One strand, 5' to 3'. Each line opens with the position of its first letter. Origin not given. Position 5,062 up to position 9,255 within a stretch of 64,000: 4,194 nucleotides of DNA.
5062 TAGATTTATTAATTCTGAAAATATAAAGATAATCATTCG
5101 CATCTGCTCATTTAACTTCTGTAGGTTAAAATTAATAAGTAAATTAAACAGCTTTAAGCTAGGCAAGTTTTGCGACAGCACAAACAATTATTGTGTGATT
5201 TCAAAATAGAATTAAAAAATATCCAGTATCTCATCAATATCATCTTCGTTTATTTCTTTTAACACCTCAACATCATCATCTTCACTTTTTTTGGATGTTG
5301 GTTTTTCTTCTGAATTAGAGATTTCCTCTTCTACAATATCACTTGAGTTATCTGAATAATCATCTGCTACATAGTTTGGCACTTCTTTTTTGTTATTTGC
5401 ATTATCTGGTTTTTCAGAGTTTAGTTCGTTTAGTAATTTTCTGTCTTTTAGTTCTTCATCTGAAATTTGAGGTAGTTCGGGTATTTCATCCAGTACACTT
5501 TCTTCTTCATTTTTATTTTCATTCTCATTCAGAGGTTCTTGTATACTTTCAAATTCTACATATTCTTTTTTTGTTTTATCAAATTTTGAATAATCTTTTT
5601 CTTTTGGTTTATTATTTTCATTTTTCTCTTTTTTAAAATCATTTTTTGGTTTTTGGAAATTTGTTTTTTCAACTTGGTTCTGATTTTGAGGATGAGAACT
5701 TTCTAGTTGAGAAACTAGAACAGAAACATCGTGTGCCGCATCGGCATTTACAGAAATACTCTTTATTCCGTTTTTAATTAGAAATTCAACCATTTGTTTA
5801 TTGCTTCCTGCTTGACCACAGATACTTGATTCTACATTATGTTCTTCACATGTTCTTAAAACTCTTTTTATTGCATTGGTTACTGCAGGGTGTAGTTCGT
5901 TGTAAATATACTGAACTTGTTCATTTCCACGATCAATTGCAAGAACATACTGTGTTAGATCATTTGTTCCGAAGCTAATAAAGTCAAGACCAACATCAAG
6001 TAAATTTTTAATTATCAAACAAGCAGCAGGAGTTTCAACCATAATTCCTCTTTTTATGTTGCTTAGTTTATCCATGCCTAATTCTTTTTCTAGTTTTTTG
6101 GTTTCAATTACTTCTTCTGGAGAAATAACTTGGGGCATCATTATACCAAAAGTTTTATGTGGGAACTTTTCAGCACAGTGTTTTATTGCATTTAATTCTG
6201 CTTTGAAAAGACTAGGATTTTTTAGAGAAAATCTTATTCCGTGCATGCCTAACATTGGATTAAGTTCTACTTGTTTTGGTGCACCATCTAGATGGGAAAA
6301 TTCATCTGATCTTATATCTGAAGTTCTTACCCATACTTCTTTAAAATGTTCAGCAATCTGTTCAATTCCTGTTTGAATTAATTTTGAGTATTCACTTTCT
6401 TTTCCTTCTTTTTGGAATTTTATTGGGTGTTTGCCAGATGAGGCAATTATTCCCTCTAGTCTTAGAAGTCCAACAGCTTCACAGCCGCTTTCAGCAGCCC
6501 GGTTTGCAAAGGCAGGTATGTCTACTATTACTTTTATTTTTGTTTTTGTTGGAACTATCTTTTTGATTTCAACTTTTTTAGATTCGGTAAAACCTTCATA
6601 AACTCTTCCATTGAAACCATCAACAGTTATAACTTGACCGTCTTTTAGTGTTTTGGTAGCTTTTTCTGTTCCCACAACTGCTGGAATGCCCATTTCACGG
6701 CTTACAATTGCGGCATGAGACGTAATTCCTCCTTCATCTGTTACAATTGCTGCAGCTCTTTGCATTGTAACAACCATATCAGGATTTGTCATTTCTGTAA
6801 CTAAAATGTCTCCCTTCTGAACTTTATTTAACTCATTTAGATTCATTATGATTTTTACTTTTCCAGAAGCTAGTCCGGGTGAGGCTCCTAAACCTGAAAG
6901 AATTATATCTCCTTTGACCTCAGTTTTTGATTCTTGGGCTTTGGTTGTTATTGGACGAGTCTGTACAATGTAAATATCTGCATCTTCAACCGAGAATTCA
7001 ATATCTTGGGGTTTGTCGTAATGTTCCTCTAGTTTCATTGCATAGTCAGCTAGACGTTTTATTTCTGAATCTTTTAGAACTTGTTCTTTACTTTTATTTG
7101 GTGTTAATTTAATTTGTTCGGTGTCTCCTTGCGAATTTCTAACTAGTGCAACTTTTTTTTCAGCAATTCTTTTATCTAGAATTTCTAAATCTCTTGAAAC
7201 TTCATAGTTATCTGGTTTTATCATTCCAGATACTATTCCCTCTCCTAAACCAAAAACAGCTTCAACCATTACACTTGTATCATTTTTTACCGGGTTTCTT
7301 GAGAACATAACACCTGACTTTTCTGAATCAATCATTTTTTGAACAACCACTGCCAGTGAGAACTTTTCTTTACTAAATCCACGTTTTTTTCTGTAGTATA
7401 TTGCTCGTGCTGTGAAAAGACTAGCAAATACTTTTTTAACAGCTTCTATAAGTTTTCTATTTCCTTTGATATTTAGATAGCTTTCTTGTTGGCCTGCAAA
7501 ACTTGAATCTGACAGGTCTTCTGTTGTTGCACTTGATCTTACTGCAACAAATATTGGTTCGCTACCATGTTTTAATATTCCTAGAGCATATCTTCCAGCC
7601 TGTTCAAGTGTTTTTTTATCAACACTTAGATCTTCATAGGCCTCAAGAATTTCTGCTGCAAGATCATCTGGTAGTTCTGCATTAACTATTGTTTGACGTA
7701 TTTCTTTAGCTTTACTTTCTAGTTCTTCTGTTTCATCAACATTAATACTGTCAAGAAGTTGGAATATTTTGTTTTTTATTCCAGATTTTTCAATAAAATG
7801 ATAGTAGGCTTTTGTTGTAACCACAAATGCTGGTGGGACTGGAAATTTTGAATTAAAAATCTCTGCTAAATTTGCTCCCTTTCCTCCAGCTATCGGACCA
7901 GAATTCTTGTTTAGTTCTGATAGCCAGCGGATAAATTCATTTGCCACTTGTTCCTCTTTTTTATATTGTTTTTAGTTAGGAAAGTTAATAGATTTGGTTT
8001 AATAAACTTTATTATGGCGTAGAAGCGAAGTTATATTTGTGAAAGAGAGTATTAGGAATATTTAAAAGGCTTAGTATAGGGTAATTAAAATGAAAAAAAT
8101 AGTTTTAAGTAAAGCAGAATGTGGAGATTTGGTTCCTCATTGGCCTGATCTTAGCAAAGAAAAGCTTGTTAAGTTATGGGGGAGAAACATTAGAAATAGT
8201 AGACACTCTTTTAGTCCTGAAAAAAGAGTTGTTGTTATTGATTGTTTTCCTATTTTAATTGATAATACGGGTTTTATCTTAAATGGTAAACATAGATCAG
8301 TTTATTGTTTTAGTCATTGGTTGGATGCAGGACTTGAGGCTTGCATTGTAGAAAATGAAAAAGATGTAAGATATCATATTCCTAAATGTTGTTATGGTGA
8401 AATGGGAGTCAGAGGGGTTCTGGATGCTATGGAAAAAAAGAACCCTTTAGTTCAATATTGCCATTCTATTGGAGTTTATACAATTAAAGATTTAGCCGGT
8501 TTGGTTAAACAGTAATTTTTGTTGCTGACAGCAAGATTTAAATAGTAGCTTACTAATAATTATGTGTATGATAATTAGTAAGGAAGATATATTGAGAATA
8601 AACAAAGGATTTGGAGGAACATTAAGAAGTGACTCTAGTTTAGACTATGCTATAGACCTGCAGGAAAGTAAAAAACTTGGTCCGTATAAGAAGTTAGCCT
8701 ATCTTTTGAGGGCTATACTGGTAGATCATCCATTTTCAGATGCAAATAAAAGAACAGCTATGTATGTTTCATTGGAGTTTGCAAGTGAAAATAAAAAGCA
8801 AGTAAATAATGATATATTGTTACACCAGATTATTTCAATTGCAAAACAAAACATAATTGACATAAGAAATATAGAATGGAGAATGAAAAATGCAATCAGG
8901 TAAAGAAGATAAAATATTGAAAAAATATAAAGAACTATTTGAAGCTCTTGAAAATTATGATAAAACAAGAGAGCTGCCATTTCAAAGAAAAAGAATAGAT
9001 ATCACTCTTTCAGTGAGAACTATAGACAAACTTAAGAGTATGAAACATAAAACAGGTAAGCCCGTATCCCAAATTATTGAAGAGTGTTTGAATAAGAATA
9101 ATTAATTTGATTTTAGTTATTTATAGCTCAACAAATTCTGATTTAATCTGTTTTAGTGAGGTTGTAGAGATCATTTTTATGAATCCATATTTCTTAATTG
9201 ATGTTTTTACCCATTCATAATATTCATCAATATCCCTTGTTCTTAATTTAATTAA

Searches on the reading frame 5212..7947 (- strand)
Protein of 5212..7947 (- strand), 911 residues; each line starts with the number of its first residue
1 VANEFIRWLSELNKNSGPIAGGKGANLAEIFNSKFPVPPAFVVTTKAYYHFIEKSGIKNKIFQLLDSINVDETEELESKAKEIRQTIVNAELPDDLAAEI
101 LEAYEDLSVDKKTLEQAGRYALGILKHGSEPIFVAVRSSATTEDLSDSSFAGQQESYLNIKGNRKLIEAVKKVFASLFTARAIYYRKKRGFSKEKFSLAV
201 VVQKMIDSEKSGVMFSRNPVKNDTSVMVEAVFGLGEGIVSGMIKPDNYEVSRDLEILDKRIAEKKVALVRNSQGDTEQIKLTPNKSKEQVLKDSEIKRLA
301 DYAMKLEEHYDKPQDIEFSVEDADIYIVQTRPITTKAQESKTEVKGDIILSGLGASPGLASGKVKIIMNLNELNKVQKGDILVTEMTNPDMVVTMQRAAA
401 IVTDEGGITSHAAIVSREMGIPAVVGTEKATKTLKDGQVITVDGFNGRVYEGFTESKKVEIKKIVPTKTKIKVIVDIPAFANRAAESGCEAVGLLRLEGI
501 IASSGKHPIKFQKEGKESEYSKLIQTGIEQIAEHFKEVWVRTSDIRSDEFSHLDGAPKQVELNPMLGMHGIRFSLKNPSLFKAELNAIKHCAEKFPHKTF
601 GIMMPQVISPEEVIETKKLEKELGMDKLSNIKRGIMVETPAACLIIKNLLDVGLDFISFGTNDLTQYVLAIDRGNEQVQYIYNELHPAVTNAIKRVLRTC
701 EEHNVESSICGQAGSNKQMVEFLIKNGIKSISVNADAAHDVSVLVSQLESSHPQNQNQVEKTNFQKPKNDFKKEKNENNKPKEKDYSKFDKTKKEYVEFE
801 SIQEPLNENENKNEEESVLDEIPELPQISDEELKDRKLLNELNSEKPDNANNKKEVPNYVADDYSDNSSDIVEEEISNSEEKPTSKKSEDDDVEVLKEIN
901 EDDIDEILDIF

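Call 13: search_protein_families(library=pfam, proteins=[window:5212-7947:-], max_evalue=0.01)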
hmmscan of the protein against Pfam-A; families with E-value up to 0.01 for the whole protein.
window:5212-7947:- (911 aa): 3 families
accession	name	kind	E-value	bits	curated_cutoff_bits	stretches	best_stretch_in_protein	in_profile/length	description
PF01326.24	PPDK_N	-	6.1e-109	364.7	27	1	19-344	3-320/328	Pyruvate phosphate dikinase, AMP/ATP-binding domain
PF02896.24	PEP-utilizers_C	-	1.8e-67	228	22.8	1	458-748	7-291/293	PEP-utilising enzyme, PEP-binding domain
PF00391.29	PEP-utilizers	-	1.3e-29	102.1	23.1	1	377-447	2-72/72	PEP-utilising enzyme, mobile domain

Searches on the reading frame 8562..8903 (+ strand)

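Call 13: search_protein_families(library=pfam, proteins=[window:8562-8903:+], max_evalue=0.01)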
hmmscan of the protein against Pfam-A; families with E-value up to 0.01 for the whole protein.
window:8562-8903:+ (113 aa): 1 family
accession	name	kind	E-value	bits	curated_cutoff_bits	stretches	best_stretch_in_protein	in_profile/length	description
PF02661.23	Fic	-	8e-07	30.3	24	1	31-70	53-89/93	Fic/DOC family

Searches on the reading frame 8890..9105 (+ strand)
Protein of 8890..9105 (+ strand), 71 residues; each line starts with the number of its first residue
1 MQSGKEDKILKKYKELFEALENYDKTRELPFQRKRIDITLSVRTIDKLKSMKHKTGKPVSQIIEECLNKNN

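Call 13: search_protein_families(library=pfam, proteins=[window:8890-9105:+], max_evalue=0.01)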
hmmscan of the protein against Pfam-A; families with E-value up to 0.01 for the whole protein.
window:8890-9105:+ (71 aa): 1 family
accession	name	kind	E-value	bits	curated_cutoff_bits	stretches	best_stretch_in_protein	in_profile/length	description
PF01402.27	RHH_1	-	0.0038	17.6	20.5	0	35-67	1-33/39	Ribbon-helix-helix protein, copG family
